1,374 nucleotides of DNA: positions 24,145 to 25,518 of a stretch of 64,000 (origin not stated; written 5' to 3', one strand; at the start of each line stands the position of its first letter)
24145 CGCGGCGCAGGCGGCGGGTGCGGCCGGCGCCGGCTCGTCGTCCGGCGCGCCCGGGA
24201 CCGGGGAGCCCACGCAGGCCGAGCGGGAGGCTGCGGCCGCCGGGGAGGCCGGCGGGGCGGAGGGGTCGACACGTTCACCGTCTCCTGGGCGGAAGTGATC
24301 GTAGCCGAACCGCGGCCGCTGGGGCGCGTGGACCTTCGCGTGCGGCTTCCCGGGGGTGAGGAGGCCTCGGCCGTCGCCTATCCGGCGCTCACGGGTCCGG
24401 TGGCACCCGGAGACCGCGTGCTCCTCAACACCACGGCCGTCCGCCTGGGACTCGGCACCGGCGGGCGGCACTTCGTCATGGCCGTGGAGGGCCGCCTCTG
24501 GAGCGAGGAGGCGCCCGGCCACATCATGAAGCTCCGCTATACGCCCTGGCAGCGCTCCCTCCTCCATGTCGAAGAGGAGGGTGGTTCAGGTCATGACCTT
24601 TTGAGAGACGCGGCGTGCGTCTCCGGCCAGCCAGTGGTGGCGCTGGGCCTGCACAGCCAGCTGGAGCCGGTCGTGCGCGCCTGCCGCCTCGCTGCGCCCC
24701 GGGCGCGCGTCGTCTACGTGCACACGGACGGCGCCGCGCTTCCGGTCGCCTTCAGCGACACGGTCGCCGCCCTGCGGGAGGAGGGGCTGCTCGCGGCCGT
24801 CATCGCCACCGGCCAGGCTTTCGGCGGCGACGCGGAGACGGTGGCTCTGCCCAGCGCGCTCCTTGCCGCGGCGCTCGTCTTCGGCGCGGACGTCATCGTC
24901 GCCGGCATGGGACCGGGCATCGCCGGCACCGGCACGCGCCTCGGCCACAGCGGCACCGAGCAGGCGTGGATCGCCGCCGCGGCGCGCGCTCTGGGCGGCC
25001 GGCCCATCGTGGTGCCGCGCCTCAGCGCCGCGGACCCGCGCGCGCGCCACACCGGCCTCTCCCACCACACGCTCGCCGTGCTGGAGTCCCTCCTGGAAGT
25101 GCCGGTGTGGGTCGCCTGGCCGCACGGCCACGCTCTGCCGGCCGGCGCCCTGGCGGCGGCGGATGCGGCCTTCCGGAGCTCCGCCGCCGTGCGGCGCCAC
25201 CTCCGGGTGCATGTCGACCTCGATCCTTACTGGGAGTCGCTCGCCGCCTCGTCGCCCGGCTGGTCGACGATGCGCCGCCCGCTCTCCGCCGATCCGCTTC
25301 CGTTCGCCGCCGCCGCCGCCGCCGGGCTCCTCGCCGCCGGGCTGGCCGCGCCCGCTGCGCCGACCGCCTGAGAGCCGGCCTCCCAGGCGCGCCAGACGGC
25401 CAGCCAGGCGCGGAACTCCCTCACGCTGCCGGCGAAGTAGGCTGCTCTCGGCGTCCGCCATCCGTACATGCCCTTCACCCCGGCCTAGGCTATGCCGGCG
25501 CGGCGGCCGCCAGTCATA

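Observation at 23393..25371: Two coupled uncharacterised genes embedded in the sporulation neighbourhood (between leuDH and spoIIM)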

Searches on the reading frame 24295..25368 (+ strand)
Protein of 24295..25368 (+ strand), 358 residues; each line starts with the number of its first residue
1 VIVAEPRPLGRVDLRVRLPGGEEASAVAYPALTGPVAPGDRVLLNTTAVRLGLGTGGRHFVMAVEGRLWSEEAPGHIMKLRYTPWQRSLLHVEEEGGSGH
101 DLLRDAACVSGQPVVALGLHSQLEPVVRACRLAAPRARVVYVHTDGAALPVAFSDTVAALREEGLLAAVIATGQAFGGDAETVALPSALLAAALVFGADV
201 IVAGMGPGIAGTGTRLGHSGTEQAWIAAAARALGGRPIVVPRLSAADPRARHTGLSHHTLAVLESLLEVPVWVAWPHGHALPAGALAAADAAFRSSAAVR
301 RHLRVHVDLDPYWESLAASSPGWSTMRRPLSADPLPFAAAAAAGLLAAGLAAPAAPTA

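Call 3: search_protein_families(library=pfam, proteins=[window:24295-25368:+], max_evalue=0.1)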
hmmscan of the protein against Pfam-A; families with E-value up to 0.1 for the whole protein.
window:24295-25368:+ (358 aa): 1 family
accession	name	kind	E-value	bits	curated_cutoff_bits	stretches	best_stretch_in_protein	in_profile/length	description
PF12982.12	DUF3866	-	1.1e-105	353.8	25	1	26-344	2-318/318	Protein of unknown function (DUF3866)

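Call 4: search_protein_families(library=ncbifam, proteins=[window:24295-25368:+], max_evalue=0.1)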
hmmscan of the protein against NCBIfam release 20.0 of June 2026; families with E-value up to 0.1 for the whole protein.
window:24295-25368:+ (358 aa): 0 families

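Call 6: search_solved_structures(query=window:24295-25368:+, max_evalue=1)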
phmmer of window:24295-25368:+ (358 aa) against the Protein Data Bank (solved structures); distinct sequences matched with E-value up to 1: 1.
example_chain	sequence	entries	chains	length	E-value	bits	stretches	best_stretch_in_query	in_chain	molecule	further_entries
1zps_A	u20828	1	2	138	0.0092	18.8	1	19-104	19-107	Phosphoribosyl-AMP cyclohydrolase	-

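Call 18: find_homologous_proteins(query=window:24295-25368:+)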
Query window:24295-25368:+ (358 aa): 1022 proteins with E <= 0.001 among 8000 candidates; the best 120 are listed.
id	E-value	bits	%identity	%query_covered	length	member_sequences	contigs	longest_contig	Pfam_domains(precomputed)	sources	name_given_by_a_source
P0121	1.2e-223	760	100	100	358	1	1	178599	PF12982.13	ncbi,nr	ncbi:MAG: DUF3866 family protein [Firmicutes bacterium]|nr:DUF3866 family protein [Bacillota bacteri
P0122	9.2e-170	583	79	88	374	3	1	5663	PF12982.13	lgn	-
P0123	2.2e-122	427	65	89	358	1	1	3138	PF12982.13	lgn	-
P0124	1.6e-112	395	60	94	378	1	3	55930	PF12982.13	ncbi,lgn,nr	ncbi:MAG: DUF3866 family protein [Clostridia bacterium]|nr:DUF3866 family protein [Clostridia bacter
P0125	1.1e-109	385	60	91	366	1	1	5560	PF12982.13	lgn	-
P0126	7.5e-85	304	52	92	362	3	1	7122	PF12982.13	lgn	-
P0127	2.5e-84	302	53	87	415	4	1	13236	PF12982.13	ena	-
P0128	1.7e-82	296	50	89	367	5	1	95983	PF12982.13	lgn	-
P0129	8.3e-82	294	50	94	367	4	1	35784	PF12982.13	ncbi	-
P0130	2.4e-81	292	52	92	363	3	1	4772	PF12982.13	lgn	-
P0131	9.1e-80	287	56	75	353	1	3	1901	PF12982.13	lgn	-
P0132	9.7e-80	287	47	92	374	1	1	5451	PF12982.13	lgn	-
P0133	1.1e-79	287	49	94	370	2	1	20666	PF12982.13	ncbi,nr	ncbi:MAG: DUF3866 family protein [Firmicutes bacterium]|nr:DUF3866 family protein [Bacillota bacteri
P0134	4.7e-79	285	50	91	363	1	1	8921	PF12982.13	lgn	-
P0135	8.9e-79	284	50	92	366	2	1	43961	PF12982.13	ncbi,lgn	ncbi:MAG: DUF3866 family protein [Bacillota bacterium]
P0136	1.3e-78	283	46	90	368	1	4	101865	PF12982.13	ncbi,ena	-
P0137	1.5e-78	283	49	89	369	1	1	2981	PF12982.13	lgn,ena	-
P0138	3.1e-77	279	45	96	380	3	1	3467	PF12982.13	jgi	jgi:hypothetical protein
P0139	3.8e-77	278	48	94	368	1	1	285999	PF12982.13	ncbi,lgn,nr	ncbi:MAG: DUF3866 family protein [Limnochordales bacterium]|nr:DUF3866 family protein [Limnochordale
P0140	9.6e-77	277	50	89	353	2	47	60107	PF12982.13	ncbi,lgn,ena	-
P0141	1.4e-76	277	48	93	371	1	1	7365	PF12982.13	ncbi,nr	ncbi:MAG: DUF3866 family protein [Firmicutes bacterium]|nr:DUF3866 family protein [Bacillota bacteri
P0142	2.3e-76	276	46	97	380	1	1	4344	PF12982.13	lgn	-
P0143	2.3e-76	276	54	72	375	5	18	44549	PF12982.13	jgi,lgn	jgi:hypothetical protein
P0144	2.4e-76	276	48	92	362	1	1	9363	PF12982.13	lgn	-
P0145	3.2e-76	275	48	92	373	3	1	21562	PF12982.13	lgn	-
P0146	8.1e-76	274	48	89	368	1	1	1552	PF12982.13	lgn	-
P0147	1.2e-75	273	55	81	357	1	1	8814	PF12982.13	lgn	-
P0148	1.3e-75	273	51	94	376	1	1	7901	PF12982.13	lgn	-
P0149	1.6e-75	273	47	94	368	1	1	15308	PF12982.13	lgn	-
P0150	3.0e-75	272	48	94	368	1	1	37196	PF12982.13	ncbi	ncbi:MAG: DUF3866 family protein [Bacillota bacterium]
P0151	4.5e-75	271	49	92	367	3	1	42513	PF12982.13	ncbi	-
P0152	5.9e-75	271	48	92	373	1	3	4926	PF12982.13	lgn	-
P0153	6.1e-75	271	47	93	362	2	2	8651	PF12982.13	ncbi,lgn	-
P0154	6.3e-75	271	47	89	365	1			PF12982.13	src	-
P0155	1.0e-74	270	48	97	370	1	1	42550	PF12982.13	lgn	-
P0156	1.1e-74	270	47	94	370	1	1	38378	PF12982.13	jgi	jgi:hypothetical protein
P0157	2.7e-74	269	46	94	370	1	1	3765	PF12982.13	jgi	jgi:hypothetical protein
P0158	2.7e-74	269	52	77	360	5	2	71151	PF12982.13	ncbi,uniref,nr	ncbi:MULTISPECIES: DUF3866 family protein [unclassified Carboxydocella]|uniref:DUF3866 family protei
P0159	4.3e-74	268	46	93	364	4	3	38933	PF12982.13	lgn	-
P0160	6.7e-74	268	44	97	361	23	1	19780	PF12982.13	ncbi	-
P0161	1.1e-73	267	45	89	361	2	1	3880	PF12982.13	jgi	-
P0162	1.1e-73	267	48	88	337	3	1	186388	PF12982.13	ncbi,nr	ncbi:MAG: DUF3866 family protein [Limnochordaceae bacterium]|nr:DUF3866 family protein [Limnochordac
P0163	1.3e-73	267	43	95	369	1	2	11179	PF12982.13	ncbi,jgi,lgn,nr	ncbi:MAG TPA: DUF3866 domain-containing protein [Firmicutes bacterium]|jgi:hypothetical protein|nr:D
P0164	1.6e-73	266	48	92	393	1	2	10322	PF12982.13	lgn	-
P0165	2.2e-73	266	48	92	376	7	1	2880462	PF12982.13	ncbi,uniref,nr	ncbi:DUF3866 family protein [Gelria sp. Kuro-4]|uniref:DUF3866 family protein n=1 Tax=Gelria sp. Kur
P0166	2.4e-73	266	48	93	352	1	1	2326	PF12982.13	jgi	jgi:hypothetical protein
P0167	2.5e-73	266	53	75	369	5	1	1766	PF12982.13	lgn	-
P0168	2.6e-73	266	46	91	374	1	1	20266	PF12982.13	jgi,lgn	-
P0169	5.0e-73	265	47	94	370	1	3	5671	PF12982.13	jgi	jgi:hypothetical protein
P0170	5.9e-73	265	48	92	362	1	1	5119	PF12982.13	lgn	-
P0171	1.0e-72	264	45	92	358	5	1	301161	PF12982.13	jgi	-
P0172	1.1e-72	264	52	82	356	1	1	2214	PF12982.13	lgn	-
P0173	1.2e-72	264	45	94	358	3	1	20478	PF12982.13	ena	-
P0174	1.9e-72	263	53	72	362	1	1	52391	PF12982.13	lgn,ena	-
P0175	2.6e-72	262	41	94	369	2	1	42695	PF12982.13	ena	-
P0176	3.4e-72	262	47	89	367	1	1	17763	PF12982.13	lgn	-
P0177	3.5e-72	262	45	92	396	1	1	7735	PF12982.13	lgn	-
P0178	3.7e-72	262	44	91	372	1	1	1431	PF12982.13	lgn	-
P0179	4.0e-72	262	46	96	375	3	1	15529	PF12982.13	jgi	-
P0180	4.5e-72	262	43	92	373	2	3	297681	PF12982.13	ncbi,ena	-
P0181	5.4e-72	261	49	87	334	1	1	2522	PF12982.13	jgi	jgi:hypothetical protein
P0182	6.7e-72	261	50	91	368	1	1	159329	PF12982.13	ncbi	ncbi:MAG: DUF3866 family protein [Bacillota bacterium]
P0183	7.0e-72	261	44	91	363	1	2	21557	PF12982.13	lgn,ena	-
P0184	7.0e-72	261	48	90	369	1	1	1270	PF12982.13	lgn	-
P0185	7.2e-72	261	46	94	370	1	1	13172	PF12982.13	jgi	jgi:hypothetical protein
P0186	7.3e-72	261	43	89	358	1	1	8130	PF12982.13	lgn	-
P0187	7.6e-72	261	45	94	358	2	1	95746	PF12982.13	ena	-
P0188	8.0e-72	261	44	95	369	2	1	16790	PF12982.13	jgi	jgi:hypothetical protein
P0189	9.0e-72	261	50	92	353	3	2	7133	PF12982.13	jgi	jgi:hypothetical protein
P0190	9.6e-72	261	46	96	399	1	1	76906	PF12982.13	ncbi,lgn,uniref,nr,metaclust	ncbi:DUF3866 family protein [Effusibacillus pohliae]|uniref:DUF3866 family protein n=1 Tax=Effusibac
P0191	1.1e-71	260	45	94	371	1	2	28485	PF12982.13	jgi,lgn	jgi:hypothetical protein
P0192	1.1e-71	260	44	97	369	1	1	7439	PF12982.13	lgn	-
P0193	1.4e-71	260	45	92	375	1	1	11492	PF12982.13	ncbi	-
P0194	1.8e-71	260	45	92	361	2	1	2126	PF12982.13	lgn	-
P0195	1.8e-71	260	44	98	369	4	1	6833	PF12982.13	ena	-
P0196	2.5e-71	259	52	70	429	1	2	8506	PF12982.13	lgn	-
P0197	2.6e-71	259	47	92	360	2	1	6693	PF12982.13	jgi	jgi:Protein of unknown function (DUF3866)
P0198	2.7e-71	259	47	94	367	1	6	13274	PF12982.13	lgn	-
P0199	2.8e-71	259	49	92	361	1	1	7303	PF12982.13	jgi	jgi:hypothetical protein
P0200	2.9e-71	259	47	92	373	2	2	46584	PF12982.13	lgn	-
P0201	3.4e-71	259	47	89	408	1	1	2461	PF12982.13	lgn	-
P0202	3.9e-71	259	49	89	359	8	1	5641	PF12982.13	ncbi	-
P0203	4.5e-71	258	42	92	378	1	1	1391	PF12982.13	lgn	-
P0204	5.0e-71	258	46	92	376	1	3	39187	PF12982.13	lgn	-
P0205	5.1e-71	258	47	90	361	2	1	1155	PF12982.13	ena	-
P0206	5.8e-71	258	46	90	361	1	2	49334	PF12982.13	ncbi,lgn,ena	-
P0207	5.9e-71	258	50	88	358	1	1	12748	PF12982.13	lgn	-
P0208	6.1e-71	258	51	70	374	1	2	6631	PF12982.13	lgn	-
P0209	6.3e-71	258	42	96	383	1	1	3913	PF12982.13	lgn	-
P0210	6.5e-71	258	48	89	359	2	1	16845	PF12982.13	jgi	jgi:hypothetical protein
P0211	7.2e-71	258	45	94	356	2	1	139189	PF12982.13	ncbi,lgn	-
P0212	8.4e-71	257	45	94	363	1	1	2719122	PF12982.13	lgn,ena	-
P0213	1.0e-70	257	49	93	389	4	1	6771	PF12982.13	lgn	-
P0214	1.3e-70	257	45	90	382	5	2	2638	PF12982.13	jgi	jgi:hypothetical protein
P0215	1.4e-70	257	44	92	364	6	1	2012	PF12982.13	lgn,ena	-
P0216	1.6e-70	256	51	71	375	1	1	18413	PF12982.13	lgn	-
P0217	1.7e-70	256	48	89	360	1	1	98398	PF12982.13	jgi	jgi:hypothetical protein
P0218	1.7e-70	256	45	92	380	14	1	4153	PF12982.13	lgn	-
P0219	1.9e-70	256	52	72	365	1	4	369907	PF12982.13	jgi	jgi:hypothetical protein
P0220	2.0e-70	256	47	94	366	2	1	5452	PF12982.13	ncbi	ncbi:MAG: DUF3866 family protein [Methylocystaceae bacterium]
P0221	2.0e-70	256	46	94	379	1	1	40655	PF12982.13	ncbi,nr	ncbi:MAG TPA: DUF3866 family protein [Firmicutes bacterium]|nr:DUF3866 family protein [Bacillota bac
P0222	2.4e-70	256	49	89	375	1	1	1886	PF12982.13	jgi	jgi:hypothetical protein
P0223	2.7e-70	256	42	94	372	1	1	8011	PF12982.13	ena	-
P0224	2.9e-70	256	47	84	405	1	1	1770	PF12982.13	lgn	-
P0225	2.9e-70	256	43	92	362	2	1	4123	PF12982.13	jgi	-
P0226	3.6e-70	255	45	95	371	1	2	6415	PF12982.13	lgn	-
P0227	3.9e-70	255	43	95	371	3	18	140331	PF12982.13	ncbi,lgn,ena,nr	ncbi:MAG TPA: DUF3866 family protein [Bacillota bacterium]|nr:DUF3866 family protein [Bacillota bact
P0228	4.1e-70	255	45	92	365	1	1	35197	PF12982.13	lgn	-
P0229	4.2e-70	255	48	88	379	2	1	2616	PF12982.13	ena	-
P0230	4.4e-70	255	49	78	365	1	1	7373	PF12982.13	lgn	-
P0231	4.8e-70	255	46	94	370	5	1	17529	PF12982.13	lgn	-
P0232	5.2e-70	255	46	91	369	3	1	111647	PF12982.13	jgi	jgi:hypothetical protein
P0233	7.4e-70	254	55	74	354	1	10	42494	PF12982.13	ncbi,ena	-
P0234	8.0e-70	254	46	89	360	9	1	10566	PF12982.13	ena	-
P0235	8.2e-70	254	47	91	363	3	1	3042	PF12982.13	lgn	-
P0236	9.7e-70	254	48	92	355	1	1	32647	PF12982.13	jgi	jgi:Protein of unknown function (DUF3866)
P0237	1.0e-69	254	46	94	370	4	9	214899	PF12982.13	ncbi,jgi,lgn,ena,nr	ncbi:MAG TPA: DUF3866 family protein [Firmicutes bacterium]|nr:DUF3866 family protein [Bacillota bac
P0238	1.2e-69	254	50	81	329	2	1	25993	PF12982.13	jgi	jgi:hypothetical protein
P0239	1.3e-69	254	46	92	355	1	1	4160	PF12982.13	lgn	-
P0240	1.5e-69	253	58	68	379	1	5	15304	PF12982.13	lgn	-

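Call 27: find_encoding_contigs(protein=P0165, flank=9000, max_places=1)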
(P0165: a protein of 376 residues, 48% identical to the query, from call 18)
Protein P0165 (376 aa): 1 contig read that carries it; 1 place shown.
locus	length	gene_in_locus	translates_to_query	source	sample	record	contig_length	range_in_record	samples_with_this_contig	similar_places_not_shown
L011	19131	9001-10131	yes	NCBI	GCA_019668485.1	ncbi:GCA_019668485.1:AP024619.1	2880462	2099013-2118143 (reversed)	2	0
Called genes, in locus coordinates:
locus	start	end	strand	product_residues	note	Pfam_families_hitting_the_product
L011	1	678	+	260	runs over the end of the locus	PF01171:ATP_bind_3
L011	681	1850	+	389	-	PF17785:PUA_3, PF02005:TRM (weak), PF10672:Methyltrans_SAM, PF02475:TRM5-TYW2_MTfase, PF03602:Cons_hypoth95, PF06325:PrmA, PF13649:Methyltransf_25, PF13847:Methyltransf_31, +4 more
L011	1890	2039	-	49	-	-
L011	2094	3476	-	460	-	PF01235:Na_Ala_symp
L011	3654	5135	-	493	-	PF13520:AA_permease_2, PF00324:AA_permease, PF13906:AA_permease_C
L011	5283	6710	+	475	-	PF02127:Peptidase_M18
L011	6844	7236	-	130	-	PF07561:DUF1540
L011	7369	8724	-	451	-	PF00209:SNF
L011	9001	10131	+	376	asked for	PF12982:DUF3866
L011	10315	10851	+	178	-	PF28549:NDPSase_N, PF00293:NUDIX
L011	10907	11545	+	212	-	PF01944:SpoIIM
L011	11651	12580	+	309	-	PF02899:Phage_int_SAM_1, PF00589:Phage_integrase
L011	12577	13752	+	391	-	PF00884:Sulfatase (faint), PF01676:Metalloenzyme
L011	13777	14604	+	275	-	PF01048:PNP_UDP_1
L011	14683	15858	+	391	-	PF00768:Peptidase_S11, PF13354:Beta-lactamase2, PF07943:PBP5_C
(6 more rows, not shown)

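Call 28: find_encoding_contigs(protein=P0190, flank=9000, max_places=1)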
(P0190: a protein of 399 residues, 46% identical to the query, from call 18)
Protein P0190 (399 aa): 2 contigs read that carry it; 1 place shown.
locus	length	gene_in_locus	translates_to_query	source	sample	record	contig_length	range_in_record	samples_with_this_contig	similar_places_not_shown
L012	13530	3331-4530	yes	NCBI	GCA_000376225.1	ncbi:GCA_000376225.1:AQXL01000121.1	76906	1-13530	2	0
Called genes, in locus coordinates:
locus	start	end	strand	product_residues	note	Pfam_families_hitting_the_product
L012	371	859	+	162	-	-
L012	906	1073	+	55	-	-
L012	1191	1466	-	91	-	-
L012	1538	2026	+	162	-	-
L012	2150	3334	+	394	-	PF04389:Peptidase_M28, PF01546:Peptidase_M20, PF05343:Peptidase_M42 (weak), PF07687:M20_dimer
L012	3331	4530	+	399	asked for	PF12982:DUF3866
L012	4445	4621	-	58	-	PF13072:MciZ (faint)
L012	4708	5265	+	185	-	PF28549:NDPSase_N, PF00293:NUDIX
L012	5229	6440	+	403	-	PF13263:PHP_C (faint), PF14520:HHH_5 (weak)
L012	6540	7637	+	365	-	PF00266:Aminotran_5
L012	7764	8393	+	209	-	PF01944:SpoIIM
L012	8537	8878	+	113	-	PF12647:RNHCP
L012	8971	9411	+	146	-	PF01475:FUR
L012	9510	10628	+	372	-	PF05222:AlaDh_PNT_N, PF01262:AlaDh_PNT_C, PF07992:Pyr_redox_2 (weak), PF00070:Pyr_redox (faint), PF03807:F420_oxidored (weak)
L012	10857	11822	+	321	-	PF00485:PRK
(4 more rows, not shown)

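Call 34: predict_structure(alignment_id=A2)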
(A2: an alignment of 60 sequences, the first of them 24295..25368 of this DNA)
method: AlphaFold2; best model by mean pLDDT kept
length: 358 residues; sequences in the alignment: 60
mean_pLDDT: 92.8   pTM: 0.92
mean pLDDT of the five models: 92.8, 92.5, 91.1, 90.6, 89.6
residues with pLDDT >= 90: 275; 70-90: 78; 50-70: 2; < 50: 3
segments of 3 or more residues with pLDDT < 50: 356-358
pLDDT, mean of each block of 10 residues (from residue 1): 85 94 93 90 92 85 86 81 81 96 97 97 98 97 87 92 97 91 97 98 91 90 97 98 95 95 97 97 97 97 98 94 91 97 98 64
secondary structure, 60 per line:
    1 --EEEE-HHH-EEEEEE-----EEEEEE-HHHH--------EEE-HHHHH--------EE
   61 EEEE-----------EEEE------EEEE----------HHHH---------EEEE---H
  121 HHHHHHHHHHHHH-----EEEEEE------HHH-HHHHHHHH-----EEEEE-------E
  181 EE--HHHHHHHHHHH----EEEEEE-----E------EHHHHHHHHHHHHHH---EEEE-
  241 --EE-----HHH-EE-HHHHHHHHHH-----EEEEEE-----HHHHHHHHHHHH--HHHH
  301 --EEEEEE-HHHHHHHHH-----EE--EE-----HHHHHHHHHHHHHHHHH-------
elements in order: E3-6 E12-17 E23-28 H30-33 E42-44 H46-50 E59-64 E76-79 E86-89 H100-103 E113-116 H120-133 E139-144 H155-162 E168-172 E180-182 H185-195 E200-205 H219-232 E236-239 H257-266 E272-277 H283-294 H297-300 E303-308 H310-318 H335-351

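Call 44: search_solved_structures(query=A2, max_evalue=10, show_alignments=2)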
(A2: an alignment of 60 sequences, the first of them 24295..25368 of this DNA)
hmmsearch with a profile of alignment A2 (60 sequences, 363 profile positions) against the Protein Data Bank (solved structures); distinct sequences matched with E-value up to 10: 14.
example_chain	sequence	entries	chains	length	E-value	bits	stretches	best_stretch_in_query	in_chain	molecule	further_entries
6rhv_C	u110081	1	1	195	0.95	11.7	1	109-185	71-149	Integrin alpha-M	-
9hll_A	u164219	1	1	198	0.97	11.7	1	109-185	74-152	Integrin alpha-M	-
6g4j_A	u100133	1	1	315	1.6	11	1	73-96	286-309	Probable serine/threonine-protein kinase YabT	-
8voi_A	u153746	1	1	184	1.9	10.7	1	109-186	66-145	Integrin alpha-M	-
1bhq_1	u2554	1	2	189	2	10.7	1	109-186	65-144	CD11B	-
3qa3_G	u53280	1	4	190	2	10.7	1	109-186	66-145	Integrin alpha-M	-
1ido_A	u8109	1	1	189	2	10.7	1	109-186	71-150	INTEGRIN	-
3q3g_G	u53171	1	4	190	2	10.7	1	109-186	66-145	Integrin alpha-M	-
1bho_1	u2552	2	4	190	2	10.7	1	109-186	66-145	CD11B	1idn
1jlm_A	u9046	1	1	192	2.1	10.6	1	109-186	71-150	INTEGRIN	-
1n9z_A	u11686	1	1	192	2.1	10.6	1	109-186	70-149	Integrin alpha-M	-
7akk_D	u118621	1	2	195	2.1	10.6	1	109-186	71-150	Integrin alpha-M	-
1mf7_A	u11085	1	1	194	2.1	10.6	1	109-186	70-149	INTEGRIN ALPHA M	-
1na5_A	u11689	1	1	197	2.2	10.5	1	109-186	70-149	Integrin alpha-M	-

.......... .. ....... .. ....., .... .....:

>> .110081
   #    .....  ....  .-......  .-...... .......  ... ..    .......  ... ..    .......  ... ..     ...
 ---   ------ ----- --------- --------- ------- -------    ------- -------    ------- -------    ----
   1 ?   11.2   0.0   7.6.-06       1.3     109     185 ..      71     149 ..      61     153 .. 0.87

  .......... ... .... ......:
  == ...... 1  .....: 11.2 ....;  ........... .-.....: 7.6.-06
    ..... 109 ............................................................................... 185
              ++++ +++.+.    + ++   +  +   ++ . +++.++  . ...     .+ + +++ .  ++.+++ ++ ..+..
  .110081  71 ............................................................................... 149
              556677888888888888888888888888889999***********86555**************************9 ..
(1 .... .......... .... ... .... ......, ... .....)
